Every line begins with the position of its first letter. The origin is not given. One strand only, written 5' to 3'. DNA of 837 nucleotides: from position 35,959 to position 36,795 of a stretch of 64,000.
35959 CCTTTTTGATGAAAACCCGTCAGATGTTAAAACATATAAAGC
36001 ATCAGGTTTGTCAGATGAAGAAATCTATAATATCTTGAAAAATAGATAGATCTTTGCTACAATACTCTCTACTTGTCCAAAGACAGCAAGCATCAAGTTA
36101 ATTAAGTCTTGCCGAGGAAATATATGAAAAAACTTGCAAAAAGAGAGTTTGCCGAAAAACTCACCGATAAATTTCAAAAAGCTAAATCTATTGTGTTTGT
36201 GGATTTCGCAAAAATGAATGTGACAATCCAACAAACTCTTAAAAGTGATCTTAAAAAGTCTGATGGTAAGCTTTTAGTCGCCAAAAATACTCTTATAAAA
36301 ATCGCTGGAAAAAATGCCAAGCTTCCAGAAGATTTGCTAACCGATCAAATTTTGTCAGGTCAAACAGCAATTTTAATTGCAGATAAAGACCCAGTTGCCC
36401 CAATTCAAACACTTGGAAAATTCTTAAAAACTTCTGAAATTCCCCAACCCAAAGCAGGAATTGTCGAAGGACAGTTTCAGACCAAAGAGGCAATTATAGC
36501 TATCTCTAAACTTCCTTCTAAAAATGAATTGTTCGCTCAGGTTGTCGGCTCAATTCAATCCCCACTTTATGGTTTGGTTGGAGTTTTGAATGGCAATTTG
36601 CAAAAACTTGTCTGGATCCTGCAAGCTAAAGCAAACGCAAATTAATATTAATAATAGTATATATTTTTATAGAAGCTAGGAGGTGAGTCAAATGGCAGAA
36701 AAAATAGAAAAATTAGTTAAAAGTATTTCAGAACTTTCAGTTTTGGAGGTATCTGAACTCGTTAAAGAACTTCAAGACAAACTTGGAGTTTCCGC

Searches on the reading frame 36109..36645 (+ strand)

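Call 66: search_protein_families(library=pfam, proteins=[window:36109-36645:+], max_evalue=0.001)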
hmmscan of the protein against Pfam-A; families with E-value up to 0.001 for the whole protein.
window:36109-36645:+ (178 aa): 1 family
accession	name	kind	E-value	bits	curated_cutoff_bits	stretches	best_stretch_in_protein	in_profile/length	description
PF00466.25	Ribosomal_L10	-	9.1e-21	74.2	22.8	1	6-105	1-98/100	Ribosomal protein L10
